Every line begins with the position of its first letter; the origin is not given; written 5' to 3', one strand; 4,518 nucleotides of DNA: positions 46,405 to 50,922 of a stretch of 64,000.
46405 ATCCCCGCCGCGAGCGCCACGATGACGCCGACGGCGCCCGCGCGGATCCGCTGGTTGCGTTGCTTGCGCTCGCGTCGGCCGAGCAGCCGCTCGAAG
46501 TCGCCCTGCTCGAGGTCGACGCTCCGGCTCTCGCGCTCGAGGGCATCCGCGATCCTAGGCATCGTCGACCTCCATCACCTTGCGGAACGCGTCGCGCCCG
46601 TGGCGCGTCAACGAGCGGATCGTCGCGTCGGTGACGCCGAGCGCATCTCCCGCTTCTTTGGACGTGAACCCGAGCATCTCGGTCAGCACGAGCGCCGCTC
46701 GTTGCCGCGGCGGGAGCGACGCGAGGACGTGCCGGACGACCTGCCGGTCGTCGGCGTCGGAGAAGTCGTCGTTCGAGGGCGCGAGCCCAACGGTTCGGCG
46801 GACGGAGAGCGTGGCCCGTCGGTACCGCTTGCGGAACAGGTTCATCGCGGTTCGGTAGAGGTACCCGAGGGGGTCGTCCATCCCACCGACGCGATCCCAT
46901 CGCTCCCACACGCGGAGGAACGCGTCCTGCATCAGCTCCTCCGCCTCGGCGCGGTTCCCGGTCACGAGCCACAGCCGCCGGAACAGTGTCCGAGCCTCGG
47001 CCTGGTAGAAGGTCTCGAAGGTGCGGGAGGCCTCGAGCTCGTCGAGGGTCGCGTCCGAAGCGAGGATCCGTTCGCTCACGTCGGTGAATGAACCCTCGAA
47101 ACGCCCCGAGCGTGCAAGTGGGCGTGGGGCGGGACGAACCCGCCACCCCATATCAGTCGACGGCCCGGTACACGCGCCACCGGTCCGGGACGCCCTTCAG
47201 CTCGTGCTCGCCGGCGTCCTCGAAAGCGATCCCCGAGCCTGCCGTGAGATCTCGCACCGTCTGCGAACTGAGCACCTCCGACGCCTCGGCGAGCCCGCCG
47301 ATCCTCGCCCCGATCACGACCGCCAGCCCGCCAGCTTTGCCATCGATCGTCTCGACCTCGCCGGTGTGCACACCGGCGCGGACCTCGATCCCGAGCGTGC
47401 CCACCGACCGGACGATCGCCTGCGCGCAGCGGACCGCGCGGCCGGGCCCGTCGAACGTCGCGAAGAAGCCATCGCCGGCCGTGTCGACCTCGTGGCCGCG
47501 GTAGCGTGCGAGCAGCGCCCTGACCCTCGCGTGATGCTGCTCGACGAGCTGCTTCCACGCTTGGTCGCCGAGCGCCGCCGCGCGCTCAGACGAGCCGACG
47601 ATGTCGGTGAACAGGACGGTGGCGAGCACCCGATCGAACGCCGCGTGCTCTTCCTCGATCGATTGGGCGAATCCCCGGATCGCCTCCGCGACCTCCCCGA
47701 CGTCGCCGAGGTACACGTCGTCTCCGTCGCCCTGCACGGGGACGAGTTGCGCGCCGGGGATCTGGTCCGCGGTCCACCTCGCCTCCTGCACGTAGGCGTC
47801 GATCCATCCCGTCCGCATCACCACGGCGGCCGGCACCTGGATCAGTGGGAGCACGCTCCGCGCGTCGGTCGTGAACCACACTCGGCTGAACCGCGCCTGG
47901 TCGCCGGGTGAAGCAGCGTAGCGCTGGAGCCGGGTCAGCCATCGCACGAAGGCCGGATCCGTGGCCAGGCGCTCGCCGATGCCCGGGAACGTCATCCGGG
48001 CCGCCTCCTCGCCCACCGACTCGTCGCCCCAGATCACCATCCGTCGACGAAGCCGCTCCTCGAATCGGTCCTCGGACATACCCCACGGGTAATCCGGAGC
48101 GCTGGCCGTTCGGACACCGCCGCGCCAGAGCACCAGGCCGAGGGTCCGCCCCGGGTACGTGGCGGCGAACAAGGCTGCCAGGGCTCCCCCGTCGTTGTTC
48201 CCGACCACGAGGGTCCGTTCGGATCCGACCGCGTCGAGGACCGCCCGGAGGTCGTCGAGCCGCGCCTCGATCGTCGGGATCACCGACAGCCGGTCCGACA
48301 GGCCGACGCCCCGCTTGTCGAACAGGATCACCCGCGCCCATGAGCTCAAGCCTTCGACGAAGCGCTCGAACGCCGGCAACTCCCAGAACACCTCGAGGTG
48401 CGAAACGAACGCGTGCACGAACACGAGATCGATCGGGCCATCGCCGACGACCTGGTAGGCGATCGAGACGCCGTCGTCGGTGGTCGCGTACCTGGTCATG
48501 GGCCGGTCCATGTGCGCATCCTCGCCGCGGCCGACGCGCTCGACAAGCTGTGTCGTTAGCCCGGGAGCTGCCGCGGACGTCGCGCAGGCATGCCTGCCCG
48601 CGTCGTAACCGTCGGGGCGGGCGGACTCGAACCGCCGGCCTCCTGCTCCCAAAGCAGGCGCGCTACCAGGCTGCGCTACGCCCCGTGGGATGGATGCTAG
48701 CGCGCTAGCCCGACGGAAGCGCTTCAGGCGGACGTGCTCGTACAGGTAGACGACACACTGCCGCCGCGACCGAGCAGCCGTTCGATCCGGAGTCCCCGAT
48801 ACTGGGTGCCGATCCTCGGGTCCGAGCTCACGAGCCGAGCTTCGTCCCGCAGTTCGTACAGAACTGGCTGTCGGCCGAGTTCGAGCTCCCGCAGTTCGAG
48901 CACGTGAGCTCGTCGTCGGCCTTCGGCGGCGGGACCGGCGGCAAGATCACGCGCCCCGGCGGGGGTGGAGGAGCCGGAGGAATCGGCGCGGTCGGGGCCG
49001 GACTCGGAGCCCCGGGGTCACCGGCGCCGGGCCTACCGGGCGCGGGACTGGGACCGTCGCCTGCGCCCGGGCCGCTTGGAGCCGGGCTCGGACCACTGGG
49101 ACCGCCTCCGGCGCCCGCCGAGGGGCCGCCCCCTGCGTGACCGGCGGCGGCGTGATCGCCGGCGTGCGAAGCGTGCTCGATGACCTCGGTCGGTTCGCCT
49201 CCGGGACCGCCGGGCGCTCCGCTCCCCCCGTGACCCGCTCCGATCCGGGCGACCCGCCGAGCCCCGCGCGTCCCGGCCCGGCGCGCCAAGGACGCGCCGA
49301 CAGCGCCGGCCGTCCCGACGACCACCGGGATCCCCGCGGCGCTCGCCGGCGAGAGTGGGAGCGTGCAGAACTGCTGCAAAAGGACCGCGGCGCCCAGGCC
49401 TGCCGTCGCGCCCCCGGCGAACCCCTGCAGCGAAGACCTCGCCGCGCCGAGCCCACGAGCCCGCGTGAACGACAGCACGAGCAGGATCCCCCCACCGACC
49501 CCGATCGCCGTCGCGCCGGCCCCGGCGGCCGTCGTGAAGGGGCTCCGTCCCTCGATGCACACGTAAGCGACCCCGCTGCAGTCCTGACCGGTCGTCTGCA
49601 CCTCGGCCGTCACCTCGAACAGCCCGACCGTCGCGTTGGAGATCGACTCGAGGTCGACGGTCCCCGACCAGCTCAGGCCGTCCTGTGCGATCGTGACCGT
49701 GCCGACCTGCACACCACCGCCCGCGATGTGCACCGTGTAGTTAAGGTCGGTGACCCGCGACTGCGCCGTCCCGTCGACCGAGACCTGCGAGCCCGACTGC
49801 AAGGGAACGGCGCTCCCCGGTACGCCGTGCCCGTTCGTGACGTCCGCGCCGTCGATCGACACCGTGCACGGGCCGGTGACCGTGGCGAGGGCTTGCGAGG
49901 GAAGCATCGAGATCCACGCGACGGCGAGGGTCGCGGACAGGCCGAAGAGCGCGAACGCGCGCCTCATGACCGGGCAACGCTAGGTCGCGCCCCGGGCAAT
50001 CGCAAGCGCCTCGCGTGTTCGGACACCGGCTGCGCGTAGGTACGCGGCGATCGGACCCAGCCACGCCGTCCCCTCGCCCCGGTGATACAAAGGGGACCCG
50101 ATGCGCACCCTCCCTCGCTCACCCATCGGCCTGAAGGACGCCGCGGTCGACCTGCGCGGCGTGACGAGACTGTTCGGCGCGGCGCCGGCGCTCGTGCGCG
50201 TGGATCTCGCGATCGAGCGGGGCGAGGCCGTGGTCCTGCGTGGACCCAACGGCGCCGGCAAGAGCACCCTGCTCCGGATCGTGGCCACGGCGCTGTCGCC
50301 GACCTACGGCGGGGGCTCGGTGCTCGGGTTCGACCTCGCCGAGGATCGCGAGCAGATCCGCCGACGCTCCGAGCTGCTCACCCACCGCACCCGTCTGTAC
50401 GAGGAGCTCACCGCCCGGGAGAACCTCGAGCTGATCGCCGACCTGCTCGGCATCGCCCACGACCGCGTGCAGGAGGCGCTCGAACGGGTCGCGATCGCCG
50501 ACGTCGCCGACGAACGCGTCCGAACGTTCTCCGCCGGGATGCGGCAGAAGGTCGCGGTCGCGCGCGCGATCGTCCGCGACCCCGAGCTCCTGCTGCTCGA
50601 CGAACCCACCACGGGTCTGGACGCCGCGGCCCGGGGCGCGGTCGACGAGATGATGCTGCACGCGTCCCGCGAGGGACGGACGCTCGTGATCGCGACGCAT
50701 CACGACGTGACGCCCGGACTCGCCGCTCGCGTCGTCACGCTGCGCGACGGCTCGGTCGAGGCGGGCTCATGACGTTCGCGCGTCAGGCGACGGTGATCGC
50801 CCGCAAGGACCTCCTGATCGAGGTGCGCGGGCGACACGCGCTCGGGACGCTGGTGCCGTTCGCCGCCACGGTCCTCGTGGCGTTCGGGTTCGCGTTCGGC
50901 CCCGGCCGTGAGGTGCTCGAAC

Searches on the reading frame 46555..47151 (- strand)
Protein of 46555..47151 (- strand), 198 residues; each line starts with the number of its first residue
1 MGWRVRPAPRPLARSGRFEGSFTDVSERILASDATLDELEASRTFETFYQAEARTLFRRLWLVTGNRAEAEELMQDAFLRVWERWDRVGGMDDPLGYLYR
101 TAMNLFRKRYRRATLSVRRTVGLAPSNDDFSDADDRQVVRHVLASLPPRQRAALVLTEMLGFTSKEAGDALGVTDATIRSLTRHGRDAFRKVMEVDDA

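Call 60: search_protein_families(library=pfam, proteins=[window:46555-47151:-], max_evalue=0.001)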
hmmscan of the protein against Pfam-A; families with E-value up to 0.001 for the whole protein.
window:46555-47151:- (198 aa): 4 families
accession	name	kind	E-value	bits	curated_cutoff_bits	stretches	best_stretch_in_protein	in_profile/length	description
PF04542.20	Sigma70_r2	-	7.4e-12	45.3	24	1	49-113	2-68/71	Sigma-70 region 2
PF08281.18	Sigma70_r4_2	-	5e-11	42.5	25.7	1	137-186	2-51/54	Sigma-70, region 4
PF22233.2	PhyR_sigma-like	-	6.5e-08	32.7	27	1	143-183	1-41/50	Response regulator PhyR, sigma-like domain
PF04545.22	Sigma70_r4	-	1.6e-07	31.2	24.1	1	142-190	1-49/50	Sigma-70, region 4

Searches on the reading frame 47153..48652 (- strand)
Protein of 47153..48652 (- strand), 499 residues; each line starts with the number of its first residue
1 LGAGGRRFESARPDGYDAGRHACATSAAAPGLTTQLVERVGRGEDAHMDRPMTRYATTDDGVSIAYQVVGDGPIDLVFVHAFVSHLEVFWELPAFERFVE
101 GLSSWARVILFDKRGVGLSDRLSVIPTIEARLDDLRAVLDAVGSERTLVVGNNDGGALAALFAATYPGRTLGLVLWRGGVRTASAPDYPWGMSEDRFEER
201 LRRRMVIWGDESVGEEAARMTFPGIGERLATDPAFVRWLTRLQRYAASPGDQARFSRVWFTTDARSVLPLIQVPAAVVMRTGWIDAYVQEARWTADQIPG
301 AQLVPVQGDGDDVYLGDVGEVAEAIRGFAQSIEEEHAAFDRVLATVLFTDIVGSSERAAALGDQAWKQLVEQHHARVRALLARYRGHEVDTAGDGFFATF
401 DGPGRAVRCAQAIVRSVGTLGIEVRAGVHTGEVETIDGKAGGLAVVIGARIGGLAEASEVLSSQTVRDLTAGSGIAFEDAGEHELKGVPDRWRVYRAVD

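Call 60: search_protein_families(library=pfam, proteins=[window:47153-48652:-], max_evalue=0.001)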
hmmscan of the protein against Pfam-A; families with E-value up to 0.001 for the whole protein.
window:47153-48652:- (499 aa): 3 families
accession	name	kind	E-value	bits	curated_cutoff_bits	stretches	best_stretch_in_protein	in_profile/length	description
PF00561.26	Abhydrolase_1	-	6e-11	42.9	25.8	1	76-229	3-144/245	alpha/beta hydrolase fold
PF00211.25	Guanylate_cyc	-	2.8e-09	37.2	21.9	1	344-487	9-172/183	Adenylate and Guanylate cyclase catalytic domain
PF12146.15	Hydrolase_4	-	5.2e-06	26.4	27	1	107-183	33-114/239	Serine aminopeptidase, S33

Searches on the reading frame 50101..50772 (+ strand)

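Call 60: search_protein_families(library=pfam, proteins=[window:50101-50772:+], max_evalue=0.001)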
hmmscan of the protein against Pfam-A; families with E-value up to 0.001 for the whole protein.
window:50101-50772:+ (223 aa): 7 families
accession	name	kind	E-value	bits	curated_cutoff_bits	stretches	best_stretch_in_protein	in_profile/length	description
PF00005.33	ABC_tran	-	5.6e-32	111.6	25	1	33-171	3-137/137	ABC transporter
PF13304.12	AAA_21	-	7.3e-13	49.7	27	1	77-202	170-300/304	AAA domain, putative AbiEii toxin, Type IV TA system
PF13191.12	AAA_16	-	8.5e-06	26.8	32.6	1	39-168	22-140/167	AAA ATPase domain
PF06414.18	Zeta_toxin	-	1.6e-05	24.8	22.3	1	42-153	17-128/199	Zeta toxin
PF25199.1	nSTAND_NTPase5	-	0.00024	21.4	34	1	39-78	39-77/145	Novel STAND NTPase 5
PF13555.12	AAA_29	-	0.00031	20.9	27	1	36-68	17-49/61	P-loop containing region of AAA domain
PF13481.12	AAA_25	-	0.00058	20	27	1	37-113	29-119/195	AAA domain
